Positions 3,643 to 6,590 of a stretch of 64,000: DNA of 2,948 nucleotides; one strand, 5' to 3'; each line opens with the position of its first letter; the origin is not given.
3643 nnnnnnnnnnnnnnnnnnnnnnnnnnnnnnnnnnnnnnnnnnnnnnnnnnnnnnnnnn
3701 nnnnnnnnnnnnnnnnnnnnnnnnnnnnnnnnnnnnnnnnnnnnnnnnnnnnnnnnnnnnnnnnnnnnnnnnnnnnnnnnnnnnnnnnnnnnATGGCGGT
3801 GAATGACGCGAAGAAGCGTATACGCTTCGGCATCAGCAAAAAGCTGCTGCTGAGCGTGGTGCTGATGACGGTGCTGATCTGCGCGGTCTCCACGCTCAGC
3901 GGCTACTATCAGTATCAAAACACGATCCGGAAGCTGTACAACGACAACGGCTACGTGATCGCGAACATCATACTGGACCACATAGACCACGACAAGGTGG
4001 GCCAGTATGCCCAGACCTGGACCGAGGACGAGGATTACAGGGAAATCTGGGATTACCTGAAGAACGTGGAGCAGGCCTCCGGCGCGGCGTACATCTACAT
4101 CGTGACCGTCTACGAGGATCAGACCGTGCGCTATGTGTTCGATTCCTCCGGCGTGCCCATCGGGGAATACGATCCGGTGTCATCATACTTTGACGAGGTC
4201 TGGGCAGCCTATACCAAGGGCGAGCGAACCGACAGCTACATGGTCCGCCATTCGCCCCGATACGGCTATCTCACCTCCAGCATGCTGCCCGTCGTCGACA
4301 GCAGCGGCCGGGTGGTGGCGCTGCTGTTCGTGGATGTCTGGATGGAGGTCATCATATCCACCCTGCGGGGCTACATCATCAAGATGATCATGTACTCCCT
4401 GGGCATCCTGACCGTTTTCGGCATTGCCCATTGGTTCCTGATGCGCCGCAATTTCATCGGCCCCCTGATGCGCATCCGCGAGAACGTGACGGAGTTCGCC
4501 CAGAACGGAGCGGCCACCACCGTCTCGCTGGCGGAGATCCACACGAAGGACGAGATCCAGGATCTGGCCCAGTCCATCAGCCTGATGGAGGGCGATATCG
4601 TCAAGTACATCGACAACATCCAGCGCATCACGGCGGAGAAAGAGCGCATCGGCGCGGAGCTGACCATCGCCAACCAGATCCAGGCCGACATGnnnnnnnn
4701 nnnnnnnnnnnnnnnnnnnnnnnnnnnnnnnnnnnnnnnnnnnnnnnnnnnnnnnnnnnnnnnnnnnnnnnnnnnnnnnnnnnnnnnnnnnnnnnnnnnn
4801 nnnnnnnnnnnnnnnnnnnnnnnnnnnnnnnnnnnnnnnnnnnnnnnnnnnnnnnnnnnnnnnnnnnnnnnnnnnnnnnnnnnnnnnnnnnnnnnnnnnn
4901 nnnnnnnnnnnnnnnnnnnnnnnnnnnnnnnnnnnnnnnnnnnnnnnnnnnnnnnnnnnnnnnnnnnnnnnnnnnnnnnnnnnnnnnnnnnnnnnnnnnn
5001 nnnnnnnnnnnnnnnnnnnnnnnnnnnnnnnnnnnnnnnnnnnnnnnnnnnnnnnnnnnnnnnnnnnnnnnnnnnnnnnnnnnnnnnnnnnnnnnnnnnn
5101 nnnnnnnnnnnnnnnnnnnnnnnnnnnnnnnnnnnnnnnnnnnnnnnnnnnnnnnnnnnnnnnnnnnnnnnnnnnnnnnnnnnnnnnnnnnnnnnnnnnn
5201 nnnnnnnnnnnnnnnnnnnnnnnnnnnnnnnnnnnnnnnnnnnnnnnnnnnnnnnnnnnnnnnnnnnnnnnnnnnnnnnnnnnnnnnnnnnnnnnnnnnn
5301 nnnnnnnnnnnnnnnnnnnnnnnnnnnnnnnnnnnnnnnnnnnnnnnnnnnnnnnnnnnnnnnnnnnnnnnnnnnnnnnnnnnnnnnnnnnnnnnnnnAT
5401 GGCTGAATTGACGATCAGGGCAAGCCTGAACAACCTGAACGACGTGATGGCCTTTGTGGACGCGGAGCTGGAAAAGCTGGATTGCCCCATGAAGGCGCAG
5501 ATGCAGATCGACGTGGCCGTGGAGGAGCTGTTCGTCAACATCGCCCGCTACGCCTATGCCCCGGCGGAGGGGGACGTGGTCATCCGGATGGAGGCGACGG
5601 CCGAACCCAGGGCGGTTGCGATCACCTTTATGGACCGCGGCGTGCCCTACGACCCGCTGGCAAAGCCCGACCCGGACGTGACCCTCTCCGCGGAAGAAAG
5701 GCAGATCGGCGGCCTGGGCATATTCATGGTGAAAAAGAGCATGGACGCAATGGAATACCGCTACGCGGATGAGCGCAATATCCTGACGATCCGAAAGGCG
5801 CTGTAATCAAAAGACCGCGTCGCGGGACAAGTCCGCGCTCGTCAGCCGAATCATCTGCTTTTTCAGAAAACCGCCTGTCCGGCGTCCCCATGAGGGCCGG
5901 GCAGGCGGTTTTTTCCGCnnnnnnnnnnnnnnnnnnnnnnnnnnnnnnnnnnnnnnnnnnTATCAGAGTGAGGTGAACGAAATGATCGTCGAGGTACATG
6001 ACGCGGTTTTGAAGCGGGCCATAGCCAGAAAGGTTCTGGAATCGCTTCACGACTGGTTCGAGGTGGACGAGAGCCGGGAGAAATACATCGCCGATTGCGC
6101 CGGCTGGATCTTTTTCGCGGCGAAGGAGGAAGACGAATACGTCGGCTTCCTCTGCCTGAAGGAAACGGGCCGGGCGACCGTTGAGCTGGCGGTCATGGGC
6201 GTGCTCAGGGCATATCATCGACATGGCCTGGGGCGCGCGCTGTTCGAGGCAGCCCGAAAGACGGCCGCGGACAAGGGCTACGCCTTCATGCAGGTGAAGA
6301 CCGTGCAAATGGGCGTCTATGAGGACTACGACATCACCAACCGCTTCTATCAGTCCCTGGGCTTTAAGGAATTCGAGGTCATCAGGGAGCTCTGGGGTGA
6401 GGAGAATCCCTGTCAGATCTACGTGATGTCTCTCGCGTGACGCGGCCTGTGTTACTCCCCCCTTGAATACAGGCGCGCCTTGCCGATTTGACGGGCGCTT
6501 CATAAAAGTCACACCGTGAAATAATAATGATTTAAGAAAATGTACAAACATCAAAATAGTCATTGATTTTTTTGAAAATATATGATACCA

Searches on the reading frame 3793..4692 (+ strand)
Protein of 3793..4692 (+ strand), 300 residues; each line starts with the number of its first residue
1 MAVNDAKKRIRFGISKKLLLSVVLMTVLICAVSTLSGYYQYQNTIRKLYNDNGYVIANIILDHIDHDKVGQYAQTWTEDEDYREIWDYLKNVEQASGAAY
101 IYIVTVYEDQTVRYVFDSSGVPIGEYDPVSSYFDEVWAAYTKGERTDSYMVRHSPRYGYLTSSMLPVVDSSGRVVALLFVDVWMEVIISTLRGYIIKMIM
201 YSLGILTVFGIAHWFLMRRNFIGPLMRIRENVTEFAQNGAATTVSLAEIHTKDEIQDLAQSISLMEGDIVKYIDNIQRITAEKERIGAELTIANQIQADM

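Call 51: find_homologous_proteins(query=window:3793-4692:+)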
Query window:3793-4692:+ (300 aa): 261 proteins with E <= 0.001 among 1040 candidates; the best 120 are listed.
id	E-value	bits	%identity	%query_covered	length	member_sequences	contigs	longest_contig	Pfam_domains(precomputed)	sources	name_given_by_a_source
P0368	6.0e-155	533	82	97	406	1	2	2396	PF07228.18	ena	-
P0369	4.1e-136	471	70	99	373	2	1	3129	PF07228.18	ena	-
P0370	1.2e-133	463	72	97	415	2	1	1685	PF07228.18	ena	-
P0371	3.1e-132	458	77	91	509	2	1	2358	PF07228.18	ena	-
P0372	2.8e-131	455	67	100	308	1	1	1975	-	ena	-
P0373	1.6e-130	452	67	100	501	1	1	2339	PF07228.18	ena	-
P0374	2.9e-104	366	57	100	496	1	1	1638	PF07228.18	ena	-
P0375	9.2e-95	335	54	97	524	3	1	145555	PF07228.18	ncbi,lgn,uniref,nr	ncbi:PP2C family protein-serine/threonine phosphatase [Butyrivibrio sp. VCD2006]|uniref:PP2C family 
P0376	1.2e-94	335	80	64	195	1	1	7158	-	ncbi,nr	ncbi:MAG: hypothetical protein IKN04_04835, partial [Clostridia bacterium]|nr:hypothetical protein [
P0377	1.9e-93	331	53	98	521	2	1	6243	PF07228.18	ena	-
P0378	5.7e-93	329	53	97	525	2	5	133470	PF07228.18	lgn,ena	-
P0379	1.3e-92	328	74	69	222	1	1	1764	-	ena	-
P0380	2.0e-91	324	52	97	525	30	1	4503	PF07228.18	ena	-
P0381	3.6e-90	320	51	97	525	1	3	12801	PF07228.18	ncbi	-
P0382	3.8e-90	320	54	97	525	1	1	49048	PF07228.18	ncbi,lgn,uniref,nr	ncbi:sigma-B regulation protein RsbU (phosphoserine phosphatase) [Butyrivibrio sp. INlla18]|uniref:P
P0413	7.0e-36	142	34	91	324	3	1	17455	PF00672.31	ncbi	-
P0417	7.0e-33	132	32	98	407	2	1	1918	PF00672.31,PF07228.18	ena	-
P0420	3.3e-31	127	31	96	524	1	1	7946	PF00672.31,PF07228.18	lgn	-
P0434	7.5e-26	109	28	99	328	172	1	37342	PF00672.31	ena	-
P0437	1.8e-25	108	30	99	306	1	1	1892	PF00672.31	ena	-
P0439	2.8e-25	107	28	85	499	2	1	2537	PF00672.31,PF07228.18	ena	-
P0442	3.6e-25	107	28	97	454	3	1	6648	PF00672.31,PF07228.18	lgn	-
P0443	6.5e-25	106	28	99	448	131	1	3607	PF00672.31,PF07228.18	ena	-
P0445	1.5e-24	105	30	88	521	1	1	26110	PF00672.31,PF07228.18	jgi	jgi:sigma-B regulation protein RsbU (phosphoserine phosphatase)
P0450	1.5e-23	101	28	98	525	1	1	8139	PF00672.31,PF07228.18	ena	-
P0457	4.2e-22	97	29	97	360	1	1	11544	PF00672.31,PF02743.25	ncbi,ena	-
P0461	3.5e-21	94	29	96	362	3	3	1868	PF00672.31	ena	-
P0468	6.1e-20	90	28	94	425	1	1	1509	PF00672.31,PF07228.18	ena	-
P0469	6.2e-20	90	35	59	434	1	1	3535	PF00672.31,PF07228.18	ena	-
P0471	1.1e-19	89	29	95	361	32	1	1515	PF00672.31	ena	-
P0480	5.5e-19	87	37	48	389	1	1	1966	PF00672.31,PF07228.18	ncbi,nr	ncbi:MAG: SpoIIE family protein phosphatase, partial [Clostridia bacterium]|nr:SpoIIE family protein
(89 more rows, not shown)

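Call 53: find_encoding_contigs(protein=P0375, flank=8000, max_places=1)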
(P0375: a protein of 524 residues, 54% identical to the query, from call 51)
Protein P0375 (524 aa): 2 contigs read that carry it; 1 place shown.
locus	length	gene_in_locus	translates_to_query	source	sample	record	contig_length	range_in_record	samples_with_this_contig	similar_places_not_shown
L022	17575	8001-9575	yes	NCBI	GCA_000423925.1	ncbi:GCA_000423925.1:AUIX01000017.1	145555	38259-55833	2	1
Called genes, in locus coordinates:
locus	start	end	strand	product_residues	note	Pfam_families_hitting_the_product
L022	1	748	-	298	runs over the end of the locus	PF10988:DUF2807 (weak), PF13349:DUF4097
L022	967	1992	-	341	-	PF01370:Epimerase, PF13460:NAD_binding_10 (weak), PF16363:GDP_Man_Dehyd (faint)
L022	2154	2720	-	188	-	PF00440:TetR_N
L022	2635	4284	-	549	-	PF01593:Amino_oxidase, PF13450:NAD_binding_8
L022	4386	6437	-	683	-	PF02922:CBM_48, PF00128:Alpha-amylase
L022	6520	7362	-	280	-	PF01841:Transglut_core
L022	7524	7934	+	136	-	PF13581:HATPase_c_2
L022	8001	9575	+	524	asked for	PF07228:SpoIIE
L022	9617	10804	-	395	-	PF01740:STAS, PF13466:STAS_2 (weak), PF01636:APH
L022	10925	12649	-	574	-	-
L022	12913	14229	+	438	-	PF00072:Response_reg, PF00990:GGDEF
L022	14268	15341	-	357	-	PF03372:Exo_endo_phos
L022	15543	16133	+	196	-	PF26226:DUF8052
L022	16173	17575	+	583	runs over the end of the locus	PF02554:CstA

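Call 70: search_protein_families(library=pfam, proteins=[L022:9617-10801:-], max_evalue=0.01)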
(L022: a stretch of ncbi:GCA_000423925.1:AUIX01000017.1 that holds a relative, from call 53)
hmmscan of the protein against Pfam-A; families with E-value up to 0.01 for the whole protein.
L022:9617-10801:- (394 aa): 5 families
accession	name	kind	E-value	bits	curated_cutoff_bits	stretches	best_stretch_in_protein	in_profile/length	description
PF01636.29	APH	-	6.8e-13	49.4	23.2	1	106-298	3-214/239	Phosphotransferase enzyme family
PF01740.26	STAS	-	1.1e-11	44.9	22.6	1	3-95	5-101/106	STAS domain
PF13466.11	STAS_2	-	2.5e-05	24.8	29.2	1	15-87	5-79/80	STAS domain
PF19974.5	TCAD9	-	0.00058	19.6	40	1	237-291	281-338/429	Ternary complex associated domain 9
PF01163.29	RIO1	-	0.0027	17.8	22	1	230-275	103-148/187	RIO domain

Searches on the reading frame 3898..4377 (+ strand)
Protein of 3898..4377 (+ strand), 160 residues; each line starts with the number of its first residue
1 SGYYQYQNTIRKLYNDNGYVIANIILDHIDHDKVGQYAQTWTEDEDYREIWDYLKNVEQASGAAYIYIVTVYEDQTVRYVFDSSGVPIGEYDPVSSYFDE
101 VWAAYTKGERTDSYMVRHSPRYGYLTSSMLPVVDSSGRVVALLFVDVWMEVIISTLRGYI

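Call 58: predict_structure(alignment_id=A4)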
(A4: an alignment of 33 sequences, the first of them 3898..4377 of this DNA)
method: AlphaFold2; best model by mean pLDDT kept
length: 160 residues; sequences in the alignment: 33
mean_pLDDT: 92.4   pTM: 0.88
mean pLDDT of the five models: 92.4, 91.4, 91.2, 91.1, 89.6
residues with pLDDT >= 90: 121; 70-90: 34; 50-70: 5; < 50: 0
segments of 3 or more residues with pLDDT < 50: none
pLDDT, mean of each block of 10 residues (from residue 1): 83 94 98 98 96 97 97 97 95 92 96 85 90 98 94 70
secondary structure, 60 per line:
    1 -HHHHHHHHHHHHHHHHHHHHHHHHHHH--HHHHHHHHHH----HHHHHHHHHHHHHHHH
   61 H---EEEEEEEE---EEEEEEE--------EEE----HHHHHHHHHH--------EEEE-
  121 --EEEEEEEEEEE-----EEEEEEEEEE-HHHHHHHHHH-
elements in order: H2-28 H31-40 H45-61 E65-72 E76-82 E91-93 H98-107 E116-119 E123-133 E139-148 H150-159

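Call 61: fold_search(model_id=the predicted structure, library=pdb)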
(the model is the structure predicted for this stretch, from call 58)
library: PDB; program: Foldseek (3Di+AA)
matches with E <= 10: 1437; with E <= 0.001: 38
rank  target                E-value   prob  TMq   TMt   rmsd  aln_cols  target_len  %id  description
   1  8py0_A                2.1e-05  1.00  0.54  0.55   6.4       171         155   14  Sensor domain of Oscillibacter ruminantium chemoreceptor in complex with formate. (released 2025-02-12)
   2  8biy_C                4.2e-05  1.00  0.56  0.69   4.2       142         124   13  Citrate-free extracytoplasmic PAS domain mutant R93A of sensor histidine kinase CitA from Geobacillus thermodenitrific (released 2023-11-15)
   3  8py0_B                4.2e-05  1.00  0.54  0.55   6.3       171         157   14  Sensor domain of Oscillibacter ruminantium chemoreceptor in complex with formate. (released 2025-02-12)
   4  8biy_B                8.3e-05  1.00  0.52  0.63   4.6       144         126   13  Citrate-free extracytoplasmic PAS domain mutant R93A of sensor histidine kinase CitA from Geobacillus thermodenitrific (released 2023-11-15)
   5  8biy_A                8.8e-05  1.00  0.56  0.70   4.1       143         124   14  Citrate-free extracytoplasmic PAS domain mutant R93A of sensor histidine kinase CitA from Geobacillus thermodenitrific (released 2023-11-15)
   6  8bgb_DDD              1.3e-04  1.00  0.59  0.72   4.2       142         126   13  Structure of the citrate-bound extracytoplasmic PAS domain of histidine kinase CitA from Geobacillus thermodenitrifi (released 2023-11-08)
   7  4jgo_B                1.3e-04  1.00  0.49  0.39  11.0       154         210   12  The crystal structure of sporulation kinase d sensor domain from Bacillus subtilis subsp. (released 2013-05-15)
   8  4xmr_B                1.6e-04  1.00  0.49  0.34   5.5       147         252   13  Crystal structure of the sensory domain of the Campylobacter jejuni chemoreceptor Tlp3 (CcmL) with isoleucine bound. (released 2015-11-04)
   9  8bgb_HHH              1.9e-04  1.00  0.58  0.70   4.2       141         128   13  Structure of the citrate-bound extracytoplasmic PAS domain of histidine kinase CitA from Geobacillus thermodenitrifi (released 2023-11-08)
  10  6w3s_A                1.9e-04  1.00  0.46  0.34   6.0       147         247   14  Crystal structure of ligand-binding domain of Campylobacter jejuni chemoreceptor Tlp3 in complex with L-leucine (released 2020-05-20)
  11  9a5d_A                1.9e-04  1.00  0.48  0.17   6.5       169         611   15  Integrative model of WALK-YYCH by crosslinking MS and deep learning (released 2024-09-18)
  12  4xmq_A                2.0e-04  1.00  0.48  0.34   5.7       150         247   13  Crystal structure of the sensory domain of the Campylobacter jejuni chemoreceptor Tlp3 (CcmL) (released 2015-11-04)
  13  4xmr_A                2.3e-04  1.00  0.48  0.35   5.6       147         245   14  Crystal structure of the sensory domain of the Campylobacter jejuni chemoreceptor Tlp3 (CcmL) with isoleucine bound. (released 2015-11-04)
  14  4jgp_B                2.3e-04  1.00  0.49  0.39  10.5       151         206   12  The crystal structure of sporulation kinase D sensor domain from Bacillus subtilis subsp in complex with pyruvate at 2 (released 2013-05-15)
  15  4xmq_B                2.4e-04  1.00  0.47  0.33   6.0       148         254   14  Crystal structure of the sensory domain of the Campylobacter jejuni chemoreceptor Tlp3 (CcmL) (released 2015-11-04)
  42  6mab                  1.1e-03  1.00  0.48  0.30  10.9       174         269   16  1.7A resolution structure of RsbU from Chlamydia trachomatis (periplasmic domain) (released 2019-09-04)
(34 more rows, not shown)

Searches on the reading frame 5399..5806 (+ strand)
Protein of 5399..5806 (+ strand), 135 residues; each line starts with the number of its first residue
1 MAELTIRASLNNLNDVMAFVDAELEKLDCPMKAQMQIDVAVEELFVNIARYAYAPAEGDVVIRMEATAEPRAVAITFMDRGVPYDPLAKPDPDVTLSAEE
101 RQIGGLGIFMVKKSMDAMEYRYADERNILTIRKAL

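Call 3: search_protein_families(library=pfam, proteins=[window:5399-5806:+], max_evalue=0.01)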
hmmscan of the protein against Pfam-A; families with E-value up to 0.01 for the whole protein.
window:5399-5806:+ (135 aa): 2 families
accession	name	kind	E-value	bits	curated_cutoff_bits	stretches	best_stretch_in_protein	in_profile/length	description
PF13581.12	HATPase_c_2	-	4e-24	85.5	27.4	1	7-133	2-127/127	Histidine kinase-like ATPase domain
PF02518.31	HATPase_c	-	0.0014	19.4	26.4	1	36-119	5-88/111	Histidine kinase-, DNA gyrase B-, and HSP90-like ATPase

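Call 4: search_protein_families(library=ncbifam, proteins=[window:5399-5806:+], max_evalue=0.01)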
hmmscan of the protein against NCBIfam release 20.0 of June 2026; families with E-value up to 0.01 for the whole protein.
window:5399-5806:+ (135 aa): 4 families
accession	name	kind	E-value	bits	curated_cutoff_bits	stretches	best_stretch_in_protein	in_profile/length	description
TIGR01925.2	spIIAB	equivalog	1.4e-06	28.2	135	1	3-120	4-120/137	anti-sigma F factor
NF041045.1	RsbA_anti_sig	subfamily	6.5e-06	25.6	210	1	11-125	189-293/303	anti-sigma factor RsbA family regulatory protein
NF003144.0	PRK04069.1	equivalog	8.9e-06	25.2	145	1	37-122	43-131/161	anti-sigma B factor RsbW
TIGR01924.1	rsbW_low_gc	equivalog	0.00051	19.5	155.05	1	36-123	42-132/159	anti-sigma B factor RsbW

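Call 56: search_protein_families(library=padloc, proteins=[window:5399-5806:+], max_evalue=0.001)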
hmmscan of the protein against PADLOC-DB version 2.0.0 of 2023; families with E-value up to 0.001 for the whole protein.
window:5399-5806:+ (135 aa): 0 families

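Call 65: search_solved_structures(query=window:5399-5803:+, max_evalue=1, show_alignments=1)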
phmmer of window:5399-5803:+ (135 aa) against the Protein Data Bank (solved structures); distinct sequences matched with E-value up to 1: 8.
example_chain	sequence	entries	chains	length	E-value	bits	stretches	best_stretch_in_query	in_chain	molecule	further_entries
9qih_A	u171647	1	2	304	0.0007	23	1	62-121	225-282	SenB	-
2f7v_A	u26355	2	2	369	0.25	14.8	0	65-95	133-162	aectylcitrulline deacetylase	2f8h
4r39_A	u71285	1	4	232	0.36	14.3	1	9-86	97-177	Blue-light-activated histidine kinase 2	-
1tid_A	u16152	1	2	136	0.56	13.6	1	16-118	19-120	Anti-sigma F factor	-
1til_A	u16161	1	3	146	0.67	13.4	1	16-118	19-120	Anti-sigma F factor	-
1th8_A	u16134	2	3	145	0.67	13.4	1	16-118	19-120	Anti-sigma F factor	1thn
1l0o_A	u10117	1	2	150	0.72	13.3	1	16-118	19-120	Anti-sigma F factor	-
4r3a_A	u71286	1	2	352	0.84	13.1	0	10-85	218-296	Blue-light-activated histidine kinase 2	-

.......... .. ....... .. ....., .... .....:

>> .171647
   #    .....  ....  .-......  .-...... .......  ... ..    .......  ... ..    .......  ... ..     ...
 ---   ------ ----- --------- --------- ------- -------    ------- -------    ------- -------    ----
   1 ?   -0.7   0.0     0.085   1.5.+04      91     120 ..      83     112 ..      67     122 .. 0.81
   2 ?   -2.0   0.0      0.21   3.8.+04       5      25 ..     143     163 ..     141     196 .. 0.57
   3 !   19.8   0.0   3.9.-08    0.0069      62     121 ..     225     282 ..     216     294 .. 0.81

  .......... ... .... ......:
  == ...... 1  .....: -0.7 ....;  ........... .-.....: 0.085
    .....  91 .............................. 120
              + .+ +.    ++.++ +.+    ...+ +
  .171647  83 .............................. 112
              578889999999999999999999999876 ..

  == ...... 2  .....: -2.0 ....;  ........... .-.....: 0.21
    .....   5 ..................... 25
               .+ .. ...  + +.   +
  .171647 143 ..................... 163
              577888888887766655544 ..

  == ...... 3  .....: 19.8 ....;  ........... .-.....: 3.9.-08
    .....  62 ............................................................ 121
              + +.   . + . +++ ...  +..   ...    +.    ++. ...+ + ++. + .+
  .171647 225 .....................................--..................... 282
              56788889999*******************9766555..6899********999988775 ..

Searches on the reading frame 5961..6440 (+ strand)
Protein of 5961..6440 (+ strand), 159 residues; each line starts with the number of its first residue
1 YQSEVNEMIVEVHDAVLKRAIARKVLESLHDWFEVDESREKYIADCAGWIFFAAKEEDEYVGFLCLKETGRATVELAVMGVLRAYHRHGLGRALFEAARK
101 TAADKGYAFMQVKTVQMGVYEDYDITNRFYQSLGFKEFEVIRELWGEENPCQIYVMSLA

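Call 3: search_protein_families(library=pfam, proteins=[window:5961-6440:+], max_evalue=0.01)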
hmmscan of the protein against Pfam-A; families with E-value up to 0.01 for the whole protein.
window:5961-6440:+ (159 aa): 3 families
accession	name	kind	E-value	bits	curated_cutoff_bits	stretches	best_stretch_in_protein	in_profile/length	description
PF13508.13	Acetyltransf_7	-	4.2e-13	49.9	27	1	50-137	4-84/84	Acetyltransferase (GNAT) domain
PF00583.31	Acetyltransf_1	-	2.5e-12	47.5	20.7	1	37-135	16-116/116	Acetyltransferase (GNAT) family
PF13673.13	Acetyltransf_10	-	2.5e-09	37.6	23.6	1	38-139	21-111/128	Acetyltransferase (GNAT) domain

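Call 4: search_protein_families(library=ncbifam, proteins=[window:5961-6440:+], max_evalue=0.01)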
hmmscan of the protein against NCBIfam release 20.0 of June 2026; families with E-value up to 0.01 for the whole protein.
window:5961-6440:+ (159 aa): 11 families
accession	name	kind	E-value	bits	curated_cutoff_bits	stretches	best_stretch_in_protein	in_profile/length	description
TIGR01575.1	rimI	equivalog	1.7e-08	34.7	86.4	1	50-149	33-126/132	ribosomal protein S18-alanine N-acetyltransferase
TIGR03448.1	mycothiol_MshD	equivalog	7.6e-07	28.7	163.1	1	36-140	188-290/294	mycothiol synthase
NF007853.0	PRK10562.1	equivalog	8.5e-07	29.3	125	1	37-157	39-139/146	N-acetyltransferase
NF053587.1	SpmdActasePaiA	equivalog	7.3e-06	25.8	250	1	41-148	52-160/172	spermidine/spermine N(1)-acetyltransferase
NF002959.0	PRK03624.1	equivalog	1.1e-05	25.2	124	1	76-141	75-135/147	GNAT family acetyltransferase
NF008212.0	PRK10975.1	equivalog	3.4e-05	23.8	219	1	53-118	143-207/232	dTDP-4-amino-4,6-dideoxy-D-galactose acyltransferase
NF033078.2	AAC_6p_Ia_fam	equivalog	0.00016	21.5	265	1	30-108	31-110/181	AAC(6')-Ia family aminoglycoside 6'-N-acetyltransferase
TIGR03585.1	PseH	equivalog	0.00043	20.4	93.1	1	51-144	53-142/156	UDP-4-amino-4,6-dideoxy-N-acetyl-beta-L-altrosamine N-acetyltransferase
NF005840.0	PRK07757.1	equivalog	0.00045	20.1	154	1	51-138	44-121/153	N-acetyltransferase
NF007807.0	PRK10514.1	equivalog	0.0026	17.7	134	1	30-137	34-124/147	acetyltransferase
NF007025.1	PRK09491.1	equivalog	0.0056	16.6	173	0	76-145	65-129/145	ribosomal protein S18-alanine N-acetyltransferase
